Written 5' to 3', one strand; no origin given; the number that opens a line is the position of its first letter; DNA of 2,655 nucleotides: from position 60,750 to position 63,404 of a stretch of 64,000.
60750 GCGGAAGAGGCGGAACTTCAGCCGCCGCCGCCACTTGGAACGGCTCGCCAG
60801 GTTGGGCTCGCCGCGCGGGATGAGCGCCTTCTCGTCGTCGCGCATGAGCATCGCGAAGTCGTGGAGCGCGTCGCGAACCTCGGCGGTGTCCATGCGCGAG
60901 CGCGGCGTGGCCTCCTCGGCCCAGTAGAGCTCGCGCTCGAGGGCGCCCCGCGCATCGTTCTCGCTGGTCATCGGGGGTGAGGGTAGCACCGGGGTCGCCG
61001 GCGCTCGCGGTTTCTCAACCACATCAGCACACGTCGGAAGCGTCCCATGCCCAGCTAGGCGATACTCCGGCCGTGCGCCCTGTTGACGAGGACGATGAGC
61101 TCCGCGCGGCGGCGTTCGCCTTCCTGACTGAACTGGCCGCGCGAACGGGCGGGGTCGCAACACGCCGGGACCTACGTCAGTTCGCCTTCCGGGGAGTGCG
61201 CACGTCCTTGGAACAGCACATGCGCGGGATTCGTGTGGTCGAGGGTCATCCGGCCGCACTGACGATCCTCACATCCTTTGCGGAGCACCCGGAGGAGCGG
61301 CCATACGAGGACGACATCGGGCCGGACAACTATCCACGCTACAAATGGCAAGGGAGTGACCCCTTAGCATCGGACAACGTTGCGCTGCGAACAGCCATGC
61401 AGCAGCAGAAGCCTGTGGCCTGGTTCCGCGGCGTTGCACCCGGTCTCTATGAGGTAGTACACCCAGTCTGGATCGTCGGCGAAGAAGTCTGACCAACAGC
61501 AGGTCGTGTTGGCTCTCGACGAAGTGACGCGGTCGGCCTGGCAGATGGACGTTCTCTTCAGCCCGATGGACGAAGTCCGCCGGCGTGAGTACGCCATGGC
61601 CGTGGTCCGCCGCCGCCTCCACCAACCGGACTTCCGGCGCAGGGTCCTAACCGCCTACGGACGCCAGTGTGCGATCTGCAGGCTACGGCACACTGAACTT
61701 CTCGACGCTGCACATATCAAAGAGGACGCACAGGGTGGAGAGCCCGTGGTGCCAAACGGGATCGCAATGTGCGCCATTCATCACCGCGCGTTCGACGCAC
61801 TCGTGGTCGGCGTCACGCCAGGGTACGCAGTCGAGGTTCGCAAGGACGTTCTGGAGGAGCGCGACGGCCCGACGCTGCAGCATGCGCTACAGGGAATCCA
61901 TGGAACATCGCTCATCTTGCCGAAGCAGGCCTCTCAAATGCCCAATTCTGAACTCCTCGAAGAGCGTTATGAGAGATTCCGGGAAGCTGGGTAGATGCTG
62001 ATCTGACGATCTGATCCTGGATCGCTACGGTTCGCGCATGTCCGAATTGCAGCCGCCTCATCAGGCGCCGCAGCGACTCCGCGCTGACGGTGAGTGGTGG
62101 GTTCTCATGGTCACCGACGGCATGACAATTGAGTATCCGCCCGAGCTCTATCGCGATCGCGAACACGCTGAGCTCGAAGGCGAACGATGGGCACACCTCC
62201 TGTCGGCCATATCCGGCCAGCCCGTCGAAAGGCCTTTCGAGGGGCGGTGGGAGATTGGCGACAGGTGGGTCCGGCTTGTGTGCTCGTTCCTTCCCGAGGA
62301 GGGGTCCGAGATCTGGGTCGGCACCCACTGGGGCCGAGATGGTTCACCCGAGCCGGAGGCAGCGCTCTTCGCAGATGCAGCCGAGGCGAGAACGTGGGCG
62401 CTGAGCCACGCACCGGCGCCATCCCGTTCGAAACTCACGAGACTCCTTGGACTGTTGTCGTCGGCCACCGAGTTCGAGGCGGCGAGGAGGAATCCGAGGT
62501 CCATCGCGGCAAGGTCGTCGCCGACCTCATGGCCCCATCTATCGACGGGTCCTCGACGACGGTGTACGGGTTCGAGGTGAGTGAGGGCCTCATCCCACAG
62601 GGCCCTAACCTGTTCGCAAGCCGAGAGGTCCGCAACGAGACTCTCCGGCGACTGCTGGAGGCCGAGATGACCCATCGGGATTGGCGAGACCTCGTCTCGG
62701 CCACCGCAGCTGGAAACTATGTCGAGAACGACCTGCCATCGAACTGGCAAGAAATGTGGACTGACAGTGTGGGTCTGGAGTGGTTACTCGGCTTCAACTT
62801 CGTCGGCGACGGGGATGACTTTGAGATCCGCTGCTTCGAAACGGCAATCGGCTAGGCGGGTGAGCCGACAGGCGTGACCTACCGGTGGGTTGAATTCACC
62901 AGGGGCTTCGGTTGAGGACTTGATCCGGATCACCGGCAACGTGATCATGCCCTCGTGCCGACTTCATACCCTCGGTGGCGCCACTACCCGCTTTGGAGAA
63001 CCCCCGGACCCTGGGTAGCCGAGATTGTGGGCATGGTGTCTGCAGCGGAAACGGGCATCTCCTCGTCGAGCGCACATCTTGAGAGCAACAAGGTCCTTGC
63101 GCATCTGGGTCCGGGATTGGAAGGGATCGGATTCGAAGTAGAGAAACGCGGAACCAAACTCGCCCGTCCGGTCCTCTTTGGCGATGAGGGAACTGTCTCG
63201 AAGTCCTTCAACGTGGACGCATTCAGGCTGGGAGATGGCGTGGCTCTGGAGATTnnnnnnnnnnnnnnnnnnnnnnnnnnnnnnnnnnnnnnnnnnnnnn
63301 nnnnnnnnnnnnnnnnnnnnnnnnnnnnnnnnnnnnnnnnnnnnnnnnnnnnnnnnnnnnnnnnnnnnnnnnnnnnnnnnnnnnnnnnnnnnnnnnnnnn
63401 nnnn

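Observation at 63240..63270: Abrupt junction at 63254/63255 joins two unrelated DNAs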

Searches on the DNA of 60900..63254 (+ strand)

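Call 10: search_dna_similar(query=window:60900-63254:+, collection=plasmids, mode=distant, max_rows=15)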
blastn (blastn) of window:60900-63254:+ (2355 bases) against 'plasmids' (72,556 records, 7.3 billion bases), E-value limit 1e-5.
No match.

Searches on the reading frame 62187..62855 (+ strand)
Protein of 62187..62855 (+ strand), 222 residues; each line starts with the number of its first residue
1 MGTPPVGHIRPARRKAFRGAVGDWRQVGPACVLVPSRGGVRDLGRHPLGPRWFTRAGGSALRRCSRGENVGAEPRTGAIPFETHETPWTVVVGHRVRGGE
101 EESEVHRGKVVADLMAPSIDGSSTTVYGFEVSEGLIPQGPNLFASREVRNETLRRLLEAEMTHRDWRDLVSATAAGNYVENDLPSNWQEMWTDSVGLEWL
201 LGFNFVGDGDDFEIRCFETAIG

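Call 4: search_protein_families(library=pfam, proteins=[window:62187-62855:+], max_evalue=0.01)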
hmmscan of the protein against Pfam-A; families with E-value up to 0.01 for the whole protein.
window:62187-62855:+ (222 aa): 0 families

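Call 24: search_protein_families(library=ncbifam, proteins=[window:62187-62855:+], max_evalue=1)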
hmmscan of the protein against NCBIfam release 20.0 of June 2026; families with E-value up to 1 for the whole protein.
window:62187-62855:+ (222 aa): 0 families

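Call 25: search_protein_families(library=padloc, proteins=[window:62187-62855:+], max_evalue=1)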
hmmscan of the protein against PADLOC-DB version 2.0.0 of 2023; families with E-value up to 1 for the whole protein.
window:62187-62855:+ (222 aa): 0 families

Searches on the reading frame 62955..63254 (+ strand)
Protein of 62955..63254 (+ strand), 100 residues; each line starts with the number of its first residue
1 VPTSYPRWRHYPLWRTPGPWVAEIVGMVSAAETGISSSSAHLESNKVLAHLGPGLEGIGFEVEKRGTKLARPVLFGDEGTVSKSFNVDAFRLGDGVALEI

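Call 24: search_protein_families(library=ncbifam, proteins=[window:62955-63254:+], max_evalue=1)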
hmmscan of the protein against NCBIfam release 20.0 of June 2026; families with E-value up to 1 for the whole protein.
window:62955-63254:+ (100 aa): 0 families

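Call 25: search_protein_families(library=padloc, proteins=[window:62955-63254:+], max_evalue=1)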
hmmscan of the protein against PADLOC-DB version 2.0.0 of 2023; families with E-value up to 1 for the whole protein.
window:62955-63254:+ (100 aa): 0 families

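Call 26: search_solved_structures(query=window:62955-63254:+, max_evalue=10)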
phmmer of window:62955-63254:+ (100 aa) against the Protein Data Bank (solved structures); distinct sequences matched with E-value up to 10: 1.
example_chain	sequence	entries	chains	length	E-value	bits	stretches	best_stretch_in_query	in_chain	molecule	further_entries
1yfn_E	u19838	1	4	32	0.54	13.9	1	7-30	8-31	Sigma-E factor negative regulatory protein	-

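Call 27: search_protein_representatives(protein=window:62955-63254:+)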
Query: 100 residues. Proteins with E-value up to 0.001 (for the whole library): 266; up to 1e-10: 36; up to 1e-30: 0. The best 150 are listed.
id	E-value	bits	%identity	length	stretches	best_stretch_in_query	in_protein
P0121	2.8e-30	120.9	57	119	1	3-100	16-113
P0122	2.9e-25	104.8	53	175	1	1-100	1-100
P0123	6.2e-20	87.7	42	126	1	1-100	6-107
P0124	1.2e-17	80.3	53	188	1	4-90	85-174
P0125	4.8e-17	78.4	49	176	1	4-99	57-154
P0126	6.9e-16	74.7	62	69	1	26-88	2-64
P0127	8.5e-16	74.4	44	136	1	3-99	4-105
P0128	1.1e-14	70.8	47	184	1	3-100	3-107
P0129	1.6e-14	70.3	47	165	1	3-100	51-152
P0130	2.3e-14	69.8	41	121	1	4-99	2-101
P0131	5.3e-14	68.6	48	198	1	4-90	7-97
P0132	6.5e-14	68.3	44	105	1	4-100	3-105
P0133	1.0e-13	67.7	42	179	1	4-100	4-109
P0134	2.0e-13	66.8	47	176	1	4-91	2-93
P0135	2.3e-13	66.6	42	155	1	3-100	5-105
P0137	2.7e-13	66.3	47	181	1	1-99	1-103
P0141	8.3e-13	64.8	45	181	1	3-100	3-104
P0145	2.5e-12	63.2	41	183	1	3-100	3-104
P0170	4.8e-10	55.9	38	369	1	3-100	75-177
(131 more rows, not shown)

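Call 28: search_protein_families(library=pfam, proteins=[P0122, P0128, P0133, P0137, P0141, P0145, P0121, P0170], max_evalue=0.1)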
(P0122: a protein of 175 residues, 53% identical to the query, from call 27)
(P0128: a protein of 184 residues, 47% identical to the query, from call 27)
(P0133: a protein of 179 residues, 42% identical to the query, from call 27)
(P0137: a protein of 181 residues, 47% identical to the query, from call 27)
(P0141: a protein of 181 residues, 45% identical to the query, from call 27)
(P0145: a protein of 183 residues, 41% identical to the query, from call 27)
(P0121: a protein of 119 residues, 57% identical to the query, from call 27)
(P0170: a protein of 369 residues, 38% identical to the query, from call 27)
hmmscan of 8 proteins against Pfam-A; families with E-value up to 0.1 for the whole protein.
P0122 (175 aa): 0 families

P0128 (184 aa): 0 families

P0133 (179 aa): 0 families

P0137 (181 aa): 0 families

P0141 (181 aa): 0 families

P0145 (183 aa): 0 families

P0121 (119 aa): 0 families

P0170 (369 aa): 0 families

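Call 38: search_dna_similar(query=window:62955-63254:+, collection=plasmids, mode=protein, max_evalue=0.001, max_rows=25)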
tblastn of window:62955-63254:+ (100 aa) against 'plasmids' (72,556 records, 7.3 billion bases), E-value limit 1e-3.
Records with a match: 1; places in all: 1; records where one place covers at least 80% of the query: 1.
Best place of each record, by identity: <60% 1.
By first word of the organism name: Bacillus 1.
By predicted mobility (MOB-suite, as given by PLSDB): mobilizable 1.
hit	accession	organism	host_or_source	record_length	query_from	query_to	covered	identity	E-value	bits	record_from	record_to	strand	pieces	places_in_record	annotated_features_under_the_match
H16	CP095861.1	Bacillus sp. H8-1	Lettuce,cell culture,soil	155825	8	100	93%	30.2%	3e-4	45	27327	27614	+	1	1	none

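Call 50: search_solved_structures(query=A3, max_evalue=10, show_alignments=2)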
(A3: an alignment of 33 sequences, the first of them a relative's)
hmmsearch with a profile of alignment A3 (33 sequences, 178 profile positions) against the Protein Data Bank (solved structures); distinct sequences matched with E-value up to 10: 14.
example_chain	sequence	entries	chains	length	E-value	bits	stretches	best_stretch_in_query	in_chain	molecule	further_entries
5ynt_A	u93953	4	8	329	0.28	14.1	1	26-89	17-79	aromatic prenyltransferase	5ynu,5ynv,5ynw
5y4g_A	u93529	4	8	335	0.4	13.6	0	39-89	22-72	AmbP3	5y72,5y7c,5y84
8h0v_u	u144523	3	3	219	0.88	12.5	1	38-68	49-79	Histone H1.2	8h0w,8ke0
7xx5_U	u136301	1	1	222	0.92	12.5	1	38-68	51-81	Histone H1.3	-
7pet_u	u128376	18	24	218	0.94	12.4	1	38-68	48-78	Histone H1.4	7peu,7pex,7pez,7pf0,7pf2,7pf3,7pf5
7k5y_U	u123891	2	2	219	0.95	12.4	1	38-68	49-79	Histone H1.4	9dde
8vg2_U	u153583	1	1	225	0.96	12.4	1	38-68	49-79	Histone H1.4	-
8h1t_K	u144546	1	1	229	0.99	12.4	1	38-68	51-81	Histone H1.4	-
5mw0_C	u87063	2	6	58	1.1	12.2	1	11-60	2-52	Centrosomin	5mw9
5mvw_C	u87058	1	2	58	1.4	11.8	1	11-58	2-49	Centrosomin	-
1i58_A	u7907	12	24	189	1.5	11.8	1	92-132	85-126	CHEMOTAXIS PROTEIN CHEA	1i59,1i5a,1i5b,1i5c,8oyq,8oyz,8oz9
1i5d_A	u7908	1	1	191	1.5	11.8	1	92-132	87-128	CHEMOTAXIS PROTEIN CHEA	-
6mi6_A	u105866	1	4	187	1.5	11.7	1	92-132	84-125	Chemotaxis protein CheA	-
6y07_A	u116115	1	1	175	3.3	10.6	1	18-73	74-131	sohair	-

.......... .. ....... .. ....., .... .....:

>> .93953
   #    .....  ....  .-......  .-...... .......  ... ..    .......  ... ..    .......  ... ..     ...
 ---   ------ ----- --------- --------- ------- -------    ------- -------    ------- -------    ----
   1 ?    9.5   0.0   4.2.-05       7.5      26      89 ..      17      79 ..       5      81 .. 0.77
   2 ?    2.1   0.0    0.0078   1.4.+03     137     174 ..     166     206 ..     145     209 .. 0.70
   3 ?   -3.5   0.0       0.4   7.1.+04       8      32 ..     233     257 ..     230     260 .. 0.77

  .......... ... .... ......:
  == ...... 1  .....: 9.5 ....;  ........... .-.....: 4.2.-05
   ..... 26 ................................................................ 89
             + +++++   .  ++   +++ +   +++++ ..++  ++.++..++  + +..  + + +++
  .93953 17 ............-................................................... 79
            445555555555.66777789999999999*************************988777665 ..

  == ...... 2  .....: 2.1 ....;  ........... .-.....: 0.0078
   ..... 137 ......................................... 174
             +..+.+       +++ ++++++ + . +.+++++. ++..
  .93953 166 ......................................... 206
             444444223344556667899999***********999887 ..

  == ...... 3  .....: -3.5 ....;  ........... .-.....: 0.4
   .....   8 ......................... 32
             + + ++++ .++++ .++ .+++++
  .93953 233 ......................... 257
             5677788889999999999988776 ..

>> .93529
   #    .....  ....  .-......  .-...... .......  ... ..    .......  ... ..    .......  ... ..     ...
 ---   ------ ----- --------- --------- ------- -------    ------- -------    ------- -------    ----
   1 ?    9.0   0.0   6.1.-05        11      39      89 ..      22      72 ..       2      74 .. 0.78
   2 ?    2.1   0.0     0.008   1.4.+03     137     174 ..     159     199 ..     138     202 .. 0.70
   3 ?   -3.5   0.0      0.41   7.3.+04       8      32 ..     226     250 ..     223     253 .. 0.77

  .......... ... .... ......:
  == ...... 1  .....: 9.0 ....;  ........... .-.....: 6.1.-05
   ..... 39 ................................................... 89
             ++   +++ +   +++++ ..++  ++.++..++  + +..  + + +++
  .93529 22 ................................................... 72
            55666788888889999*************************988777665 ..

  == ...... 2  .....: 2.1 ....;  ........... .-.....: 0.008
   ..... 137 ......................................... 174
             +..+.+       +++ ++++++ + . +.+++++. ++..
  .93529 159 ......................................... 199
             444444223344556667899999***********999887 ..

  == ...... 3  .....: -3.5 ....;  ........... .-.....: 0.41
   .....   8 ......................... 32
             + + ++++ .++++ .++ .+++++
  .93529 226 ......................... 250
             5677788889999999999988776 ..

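Call 51: search_protein_families(library=phrogs, proteins=[P0122, P0128, P0137, window:62955-63254:+], max_evalue=1)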
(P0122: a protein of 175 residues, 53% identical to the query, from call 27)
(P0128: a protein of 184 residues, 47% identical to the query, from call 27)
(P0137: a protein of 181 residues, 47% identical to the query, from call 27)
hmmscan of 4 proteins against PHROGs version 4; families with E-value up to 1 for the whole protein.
P0122 (175 aa): 0 families

P0128 (184 aa): 0 families

P0137 (181 aa): 0 families

window:62955-63254:+ (100 aa): 0 families

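Call 55: predict_structure(alignment_id=A3)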
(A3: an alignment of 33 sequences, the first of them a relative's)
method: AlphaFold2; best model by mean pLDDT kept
length: 175 residues; sequences in the alignment: 33
mean_pLDDT: 95.2   pTM: 0.90
mean pLDDT of the five models: 95.2, 94.8, 94.8, 94.2, 94.0
residues with pLDDT >= 90: 157; 70-90: 17; 50-70: 1; < 50: 0
segments of 3 or more residues with pLDDT < 50: none
pLDDT, mean of each block of 10 residues (from residue 1): 89 98 98 95 96 98 96 97 98 98 86 97 98 86 92 96 97 98
secondary structure, 60 per line:
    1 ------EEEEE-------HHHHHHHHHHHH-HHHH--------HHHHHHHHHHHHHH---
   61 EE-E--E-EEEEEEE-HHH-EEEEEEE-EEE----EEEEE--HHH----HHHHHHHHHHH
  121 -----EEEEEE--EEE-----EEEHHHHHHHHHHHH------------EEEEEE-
elements in order: E7-11 H19-30 H32-35 H44-57 E69-75 E81-87 E89-91 E96-100 H110-120 E126-131 E134-136 E142-144 H145-156 E169-174

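Call 57: fold_search(model_id=the predicted structure, library=pdb)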
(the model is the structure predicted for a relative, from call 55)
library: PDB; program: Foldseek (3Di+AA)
matches with E <= 10: 179; with E <= 0.001: 2
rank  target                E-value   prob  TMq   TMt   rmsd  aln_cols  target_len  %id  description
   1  3odh_B                1.2e-04  1.00  0.59  0.55   4.8       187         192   14  Structure of OkrAI/DNA complex (released 2010-10-06)
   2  3odh_A                2.1e-04  1.00  0.55  0.51   5.3       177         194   15  Structure of OkrAI/DNA complex (released 2010-10-06)
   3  1sdo                  9.3e-03  0.99  0.53  0.49   6.3       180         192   14  Crystal Structure of Restriction Endonuclease BstYI (released 2004-05-11)
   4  1es8                  9.9e-03  0.98  0.50  0.45   6.1       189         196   12  Crystal structure of free BglII (released 2001-01-17)
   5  1bhm_A                4.3e-02  0.82  0.48  0.44   7.1       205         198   11  RESTRICTION ENDONUCLEASE BAMHI COMPLEX WITH DNA (released 1995-07-12)
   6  2bam_A                5.6e-02  0.77  0.49  0.42   6.8       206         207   11  RESTRICTION ENDONUCLEASE BAMHI COMPLEX WITH DNA AND CALCIUM IONS (PRE-REACTIVE COMPLEX). (released 1999-10-31)
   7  1esg_B                6.4e-02  0.82  0.42  0.36   5.8       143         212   12  RESTRICTION ENDONUCLEASE BAMHI BOUND TO A NON-SPECIFIC DNA. (released 2000-05-31)
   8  6hz4_M                1.6e-01  0.35  0.35  0.20   7.8       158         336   11  Structure of McrBC without DNA binding domains (one half of the full complex) (released 2019-07-24)
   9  2bam_B                2.3e-01  0.72  0.45  0.39   4.4       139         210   14  RESTRICTION ENDONUCLEASE BAMHI COMPLEX WITH DNA AND CALCIUM IONS (PRE-REACTIVE COMPLEX). (released 1999-10-31)
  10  1bhm_B                2.3e-01  0.47  0.49  0.42   6.6       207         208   11  RESTRICTION ENDONUCLEASE BAMHI COMPLEX WITH DNA (released 1995-07-12)
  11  3bam_B                3.9e-01  0.47  0.42  0.36   5.1       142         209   12  RESTRICTION ENDONUCLEASE BAMHI COMPLEX WITH DNA AND MANGANESE IONS (POST-REACTIVE COMPLEX) (released 1999-01-13)
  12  4oky                  4.7e-01  0.08  0.20  0.14  12.9       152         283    8  Crystal structure of PvuRts1I, a 5-hydroxymethylcytosine DNA restriction endonuclease (released 2014-09-10)
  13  9pd3_Q                5.0e-01  0.23  0.28  0.08   6.6        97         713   18  NER dual incision complex - DuIS (released 2026-02-18)
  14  8gh6_A                6.1e-01  0.13  0.23  0.06   8.6       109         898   16  Bombyx mori R2 retrotransposon initiating target-primed reverse transcription (released 2023-04-05)
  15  9dou_A                6.1e-01  0.08  0.23  0.07   8.7       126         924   10  Taeniopygia guttata R2 retrotransposon (R2Tg) initiating target-primed reverse transcription (released 2025-05-21)
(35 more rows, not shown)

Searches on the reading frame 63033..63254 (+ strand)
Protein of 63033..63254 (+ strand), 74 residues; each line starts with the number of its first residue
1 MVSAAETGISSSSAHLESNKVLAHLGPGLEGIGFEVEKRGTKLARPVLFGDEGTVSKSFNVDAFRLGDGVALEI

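Call 12: find_homologous_proteins(query=window:63033-63254:+, max_evalue=0.001)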
Query window:63033-63254:+: no candidate shares three 5-residue words with the query. No homologue found.
